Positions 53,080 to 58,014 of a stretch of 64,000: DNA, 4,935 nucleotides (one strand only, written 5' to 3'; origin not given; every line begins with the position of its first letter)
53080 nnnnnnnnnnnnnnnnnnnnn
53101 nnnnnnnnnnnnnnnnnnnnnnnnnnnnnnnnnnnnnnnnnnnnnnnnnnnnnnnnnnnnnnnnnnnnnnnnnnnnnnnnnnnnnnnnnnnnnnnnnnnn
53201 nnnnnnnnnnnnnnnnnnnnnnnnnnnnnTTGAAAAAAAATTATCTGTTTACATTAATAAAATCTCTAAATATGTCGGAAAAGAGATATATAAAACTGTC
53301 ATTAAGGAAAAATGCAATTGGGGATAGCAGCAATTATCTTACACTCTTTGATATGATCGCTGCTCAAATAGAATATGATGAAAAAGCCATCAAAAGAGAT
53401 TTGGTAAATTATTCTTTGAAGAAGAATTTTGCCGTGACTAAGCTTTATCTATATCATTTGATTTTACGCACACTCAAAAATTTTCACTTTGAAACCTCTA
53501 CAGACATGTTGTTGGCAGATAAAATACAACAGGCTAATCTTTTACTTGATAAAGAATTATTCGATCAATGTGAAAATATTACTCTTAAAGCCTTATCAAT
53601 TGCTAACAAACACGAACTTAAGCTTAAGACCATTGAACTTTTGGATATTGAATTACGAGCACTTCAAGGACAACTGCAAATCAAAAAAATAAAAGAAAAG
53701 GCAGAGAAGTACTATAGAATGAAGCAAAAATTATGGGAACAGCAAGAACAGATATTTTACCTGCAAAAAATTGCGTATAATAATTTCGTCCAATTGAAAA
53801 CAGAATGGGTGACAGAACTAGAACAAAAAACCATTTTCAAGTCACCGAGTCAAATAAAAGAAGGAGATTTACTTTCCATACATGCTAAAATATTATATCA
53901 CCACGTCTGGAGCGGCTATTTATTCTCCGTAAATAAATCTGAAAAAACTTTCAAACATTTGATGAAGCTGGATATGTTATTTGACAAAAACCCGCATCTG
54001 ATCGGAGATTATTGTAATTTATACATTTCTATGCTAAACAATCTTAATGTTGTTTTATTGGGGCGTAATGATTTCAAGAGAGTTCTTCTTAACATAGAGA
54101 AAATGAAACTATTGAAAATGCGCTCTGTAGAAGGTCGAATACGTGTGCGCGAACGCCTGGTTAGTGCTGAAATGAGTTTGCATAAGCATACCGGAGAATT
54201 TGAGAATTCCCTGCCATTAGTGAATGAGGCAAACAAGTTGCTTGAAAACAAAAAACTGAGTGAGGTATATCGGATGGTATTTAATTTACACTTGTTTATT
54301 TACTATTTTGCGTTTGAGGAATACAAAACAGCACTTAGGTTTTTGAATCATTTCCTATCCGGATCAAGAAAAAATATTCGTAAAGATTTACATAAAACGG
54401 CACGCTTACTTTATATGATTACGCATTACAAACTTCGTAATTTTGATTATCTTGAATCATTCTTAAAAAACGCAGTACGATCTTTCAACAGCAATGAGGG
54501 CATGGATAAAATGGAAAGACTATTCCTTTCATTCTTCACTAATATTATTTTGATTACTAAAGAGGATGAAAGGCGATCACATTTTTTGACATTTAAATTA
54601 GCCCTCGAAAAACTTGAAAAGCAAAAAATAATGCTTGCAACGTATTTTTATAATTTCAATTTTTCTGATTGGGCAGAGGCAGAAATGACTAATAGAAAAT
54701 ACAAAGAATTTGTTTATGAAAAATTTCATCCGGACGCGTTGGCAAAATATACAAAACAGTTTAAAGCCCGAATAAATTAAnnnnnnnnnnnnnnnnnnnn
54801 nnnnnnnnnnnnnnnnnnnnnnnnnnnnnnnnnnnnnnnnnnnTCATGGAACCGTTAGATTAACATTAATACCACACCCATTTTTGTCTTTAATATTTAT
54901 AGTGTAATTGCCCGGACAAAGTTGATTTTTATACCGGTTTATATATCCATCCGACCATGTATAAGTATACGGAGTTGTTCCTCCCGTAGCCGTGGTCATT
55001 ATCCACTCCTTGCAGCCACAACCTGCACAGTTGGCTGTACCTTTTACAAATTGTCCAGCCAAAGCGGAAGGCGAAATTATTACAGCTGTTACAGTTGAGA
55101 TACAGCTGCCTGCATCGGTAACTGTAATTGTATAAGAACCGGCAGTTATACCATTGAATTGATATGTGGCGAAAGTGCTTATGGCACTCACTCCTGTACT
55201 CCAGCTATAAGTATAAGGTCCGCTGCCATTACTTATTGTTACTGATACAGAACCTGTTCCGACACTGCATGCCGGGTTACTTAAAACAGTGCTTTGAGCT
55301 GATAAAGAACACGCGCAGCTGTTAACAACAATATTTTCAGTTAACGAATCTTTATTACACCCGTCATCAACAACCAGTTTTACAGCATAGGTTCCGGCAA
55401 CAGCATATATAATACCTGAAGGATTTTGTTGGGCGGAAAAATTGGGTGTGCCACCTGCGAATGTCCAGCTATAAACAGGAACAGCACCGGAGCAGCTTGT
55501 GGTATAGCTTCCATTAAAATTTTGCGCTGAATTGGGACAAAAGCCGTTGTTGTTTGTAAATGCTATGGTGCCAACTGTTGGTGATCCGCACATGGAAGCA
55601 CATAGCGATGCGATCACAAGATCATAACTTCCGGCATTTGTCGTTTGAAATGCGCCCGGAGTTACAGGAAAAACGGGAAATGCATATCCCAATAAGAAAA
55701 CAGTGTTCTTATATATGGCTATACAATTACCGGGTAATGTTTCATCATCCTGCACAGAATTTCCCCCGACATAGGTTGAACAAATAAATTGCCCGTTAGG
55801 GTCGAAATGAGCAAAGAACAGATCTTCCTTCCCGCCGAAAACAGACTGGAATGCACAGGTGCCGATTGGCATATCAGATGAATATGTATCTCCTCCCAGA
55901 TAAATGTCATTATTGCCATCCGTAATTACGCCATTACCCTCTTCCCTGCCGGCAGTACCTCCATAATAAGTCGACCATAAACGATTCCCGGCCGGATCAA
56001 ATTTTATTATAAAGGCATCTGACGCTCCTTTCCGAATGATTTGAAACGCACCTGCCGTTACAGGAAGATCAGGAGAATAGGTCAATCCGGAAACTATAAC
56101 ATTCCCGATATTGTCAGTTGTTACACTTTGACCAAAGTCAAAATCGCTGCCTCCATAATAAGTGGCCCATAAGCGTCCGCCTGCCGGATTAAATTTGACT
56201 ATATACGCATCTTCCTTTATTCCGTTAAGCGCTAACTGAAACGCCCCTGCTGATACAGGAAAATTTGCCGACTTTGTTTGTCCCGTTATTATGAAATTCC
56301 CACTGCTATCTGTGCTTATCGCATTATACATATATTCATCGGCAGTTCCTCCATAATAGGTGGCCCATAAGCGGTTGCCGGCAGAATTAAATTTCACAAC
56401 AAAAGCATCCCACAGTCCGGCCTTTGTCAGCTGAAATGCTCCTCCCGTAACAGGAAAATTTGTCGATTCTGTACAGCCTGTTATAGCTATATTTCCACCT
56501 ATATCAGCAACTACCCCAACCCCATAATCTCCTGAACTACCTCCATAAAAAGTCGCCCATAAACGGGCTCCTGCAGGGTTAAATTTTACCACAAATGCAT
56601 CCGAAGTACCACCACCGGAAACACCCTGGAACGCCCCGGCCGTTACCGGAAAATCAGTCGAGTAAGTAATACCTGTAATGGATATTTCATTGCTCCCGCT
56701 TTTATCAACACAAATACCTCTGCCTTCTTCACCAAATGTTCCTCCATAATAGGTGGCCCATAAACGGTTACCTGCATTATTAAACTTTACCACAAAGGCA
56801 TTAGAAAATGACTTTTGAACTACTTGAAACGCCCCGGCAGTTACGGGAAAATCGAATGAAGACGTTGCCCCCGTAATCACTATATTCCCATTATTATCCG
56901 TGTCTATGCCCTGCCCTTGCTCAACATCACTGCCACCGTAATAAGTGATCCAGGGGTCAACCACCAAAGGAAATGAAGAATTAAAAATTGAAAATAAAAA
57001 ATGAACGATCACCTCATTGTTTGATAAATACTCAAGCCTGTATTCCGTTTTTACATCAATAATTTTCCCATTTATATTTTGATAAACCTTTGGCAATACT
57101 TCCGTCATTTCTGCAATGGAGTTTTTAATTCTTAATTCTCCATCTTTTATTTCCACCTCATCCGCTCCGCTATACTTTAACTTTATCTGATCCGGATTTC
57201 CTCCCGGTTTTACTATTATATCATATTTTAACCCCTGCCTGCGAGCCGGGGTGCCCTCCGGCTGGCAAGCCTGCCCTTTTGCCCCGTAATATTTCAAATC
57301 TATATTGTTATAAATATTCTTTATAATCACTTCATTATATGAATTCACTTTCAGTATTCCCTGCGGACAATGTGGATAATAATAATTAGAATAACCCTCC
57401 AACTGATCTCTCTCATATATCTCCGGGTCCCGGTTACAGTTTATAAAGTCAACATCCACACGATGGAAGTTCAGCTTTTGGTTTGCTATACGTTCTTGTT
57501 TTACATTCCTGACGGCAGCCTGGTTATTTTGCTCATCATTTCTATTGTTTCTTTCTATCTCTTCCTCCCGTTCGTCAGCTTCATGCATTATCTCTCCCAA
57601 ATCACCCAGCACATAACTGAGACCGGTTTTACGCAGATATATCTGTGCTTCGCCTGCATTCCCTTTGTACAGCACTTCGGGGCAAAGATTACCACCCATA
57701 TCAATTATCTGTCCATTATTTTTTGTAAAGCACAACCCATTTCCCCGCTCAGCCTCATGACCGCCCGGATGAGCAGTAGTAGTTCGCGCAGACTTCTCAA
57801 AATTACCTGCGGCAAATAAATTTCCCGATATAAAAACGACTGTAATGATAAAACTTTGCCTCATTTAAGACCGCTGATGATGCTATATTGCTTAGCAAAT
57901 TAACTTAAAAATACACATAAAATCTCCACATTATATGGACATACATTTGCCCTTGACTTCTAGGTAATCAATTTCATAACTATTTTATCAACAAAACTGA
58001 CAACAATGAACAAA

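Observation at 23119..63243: Invariant ~70-aa cysteine-rich C-terminal module on eight secreted proteins: candidate undescribed sorting/anchoring domain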

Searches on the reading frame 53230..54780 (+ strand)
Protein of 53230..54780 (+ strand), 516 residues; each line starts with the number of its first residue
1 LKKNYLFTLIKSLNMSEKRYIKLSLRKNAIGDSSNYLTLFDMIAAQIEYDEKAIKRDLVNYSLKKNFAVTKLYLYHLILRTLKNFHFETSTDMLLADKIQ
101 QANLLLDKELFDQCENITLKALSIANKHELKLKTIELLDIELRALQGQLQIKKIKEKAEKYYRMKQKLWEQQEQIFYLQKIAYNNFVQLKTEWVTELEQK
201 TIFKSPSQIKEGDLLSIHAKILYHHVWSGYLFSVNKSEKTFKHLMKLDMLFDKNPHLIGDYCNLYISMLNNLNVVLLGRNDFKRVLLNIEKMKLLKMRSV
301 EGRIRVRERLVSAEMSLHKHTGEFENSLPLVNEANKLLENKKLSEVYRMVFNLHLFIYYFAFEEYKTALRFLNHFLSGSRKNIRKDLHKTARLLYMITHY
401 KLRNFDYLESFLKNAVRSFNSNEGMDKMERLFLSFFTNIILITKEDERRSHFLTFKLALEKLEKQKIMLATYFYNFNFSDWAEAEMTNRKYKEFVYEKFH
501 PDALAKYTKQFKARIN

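Call 8: search_protein_families(library=pfam, proteins=[window:53230-54780:+], max_evalue=0.001)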
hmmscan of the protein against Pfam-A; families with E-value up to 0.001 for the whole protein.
window:53230-54780:+ (516 aa): 0 families

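Call 28: search_protein_families(library=pfam, proteins=[window:53230-54780:+], max_evalue=5)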
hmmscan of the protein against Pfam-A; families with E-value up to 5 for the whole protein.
window:53230-54780:+ (516 aa): 0 families

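Call 46: search_protein_families(library=ncbifam, proteins=[window:53230-54780:+], max_evalue=1)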
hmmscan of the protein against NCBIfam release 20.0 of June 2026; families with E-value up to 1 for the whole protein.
window:53230-54780:+ (516 aa): 1 family
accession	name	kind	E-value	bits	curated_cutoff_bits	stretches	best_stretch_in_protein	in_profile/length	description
NF058569.1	BT_2802_fam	domain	4e-35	121.8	550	1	2-493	2-500/502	BT2802 family ribose utilization protein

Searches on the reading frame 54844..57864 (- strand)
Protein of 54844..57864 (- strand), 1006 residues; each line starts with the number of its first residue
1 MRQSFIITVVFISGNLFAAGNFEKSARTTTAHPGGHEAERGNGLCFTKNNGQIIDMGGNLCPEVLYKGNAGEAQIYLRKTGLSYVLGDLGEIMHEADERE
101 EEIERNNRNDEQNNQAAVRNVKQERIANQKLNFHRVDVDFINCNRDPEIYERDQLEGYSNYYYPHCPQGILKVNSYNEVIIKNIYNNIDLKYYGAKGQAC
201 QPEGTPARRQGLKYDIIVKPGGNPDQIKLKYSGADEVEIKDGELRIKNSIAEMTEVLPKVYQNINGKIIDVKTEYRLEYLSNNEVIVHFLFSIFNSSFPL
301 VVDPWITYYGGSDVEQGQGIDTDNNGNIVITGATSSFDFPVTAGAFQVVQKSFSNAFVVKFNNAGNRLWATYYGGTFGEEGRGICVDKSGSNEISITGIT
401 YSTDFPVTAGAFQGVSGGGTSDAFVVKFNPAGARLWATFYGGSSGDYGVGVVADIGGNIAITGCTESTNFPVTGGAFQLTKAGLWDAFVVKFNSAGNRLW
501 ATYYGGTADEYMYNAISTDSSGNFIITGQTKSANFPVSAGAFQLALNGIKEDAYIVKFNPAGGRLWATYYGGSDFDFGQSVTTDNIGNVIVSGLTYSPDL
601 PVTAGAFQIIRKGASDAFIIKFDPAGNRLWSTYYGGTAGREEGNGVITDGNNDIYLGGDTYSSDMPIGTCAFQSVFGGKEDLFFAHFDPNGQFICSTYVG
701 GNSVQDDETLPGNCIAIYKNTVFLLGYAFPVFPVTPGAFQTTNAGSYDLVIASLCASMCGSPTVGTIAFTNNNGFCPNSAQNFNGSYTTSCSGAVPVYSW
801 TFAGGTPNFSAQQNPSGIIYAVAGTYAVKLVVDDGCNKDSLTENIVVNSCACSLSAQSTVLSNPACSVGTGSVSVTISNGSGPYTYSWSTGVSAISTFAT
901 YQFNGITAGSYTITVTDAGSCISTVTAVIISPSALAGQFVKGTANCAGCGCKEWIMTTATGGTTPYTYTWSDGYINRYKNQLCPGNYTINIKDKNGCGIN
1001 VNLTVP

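Call 4: search_protein_families(library=pfam, proteins=[window:54844-57864:-], max_evalue=0.01)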
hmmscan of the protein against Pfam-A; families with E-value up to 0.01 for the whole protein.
window:54844-57864:- (1006 aa): 6 families
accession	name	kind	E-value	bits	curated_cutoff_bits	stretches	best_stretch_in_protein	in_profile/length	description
PF25778.1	DUF7948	-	2.4e-49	168.7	27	1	46-305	1-214/214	Domain of unknown function (DUF7948)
PF06739.17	SBBP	-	1.4e-11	44.6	20.5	2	630-663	2-35/38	Beta-propeller repeat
PF13573.12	SprB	-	1.1e-07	31.8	28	2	859-892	2-36/37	SprB repeat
PF18911.6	PKD_4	-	3.5e-06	27.4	27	1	769-844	8-80/85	PKD domain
PF00801.26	PKD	-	0.00018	21.9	23.5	1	774-847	10-80/80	PKD domain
PF17957.7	Big_7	-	0.0049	17.9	24.1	0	876-915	44-70/70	Bacterial Ig domain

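Call 5: search_protein_families(library=ncbifam, proteins=[window:54844-57864:-], max_evalue=0.01)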
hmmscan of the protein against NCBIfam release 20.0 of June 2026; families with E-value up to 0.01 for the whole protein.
window:54844-57864:- (1006 aa): 1 family
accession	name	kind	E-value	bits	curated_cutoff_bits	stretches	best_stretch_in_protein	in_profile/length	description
NF047494.1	Lepto_SBBP_lipo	equivalog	7.5e-29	100.7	400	1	318-685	132-463/466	SBBP repeat beta-propeller lipoprotein, LipL53 family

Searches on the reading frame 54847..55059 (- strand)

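Call 6: search_protein_families(library=pfam, proteins=[window:54847-55059:-], max_evalue=10)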
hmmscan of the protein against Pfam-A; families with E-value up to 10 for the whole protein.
seq(71 aa): 3 families
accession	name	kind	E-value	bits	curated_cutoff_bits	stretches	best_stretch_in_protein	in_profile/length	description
PF13573.12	SprB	-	4e-05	23.6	28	1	23-38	20-35/37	SprB repeat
PF23585.1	DUF7137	-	0.016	15.4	27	1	18-61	55-100/137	Domain of unknown function (DUF7137)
PF07495.19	Y_Y_Y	-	0.054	13.8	26.6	1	41-63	29-51/65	Y_Y_Y domain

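Call 7: search_protein_families(library=ncbifam, proteins=[window:54847-55059:-], max_evalue=10)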
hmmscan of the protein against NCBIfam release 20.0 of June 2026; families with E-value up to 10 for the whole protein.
seq(71 aa): 0 families
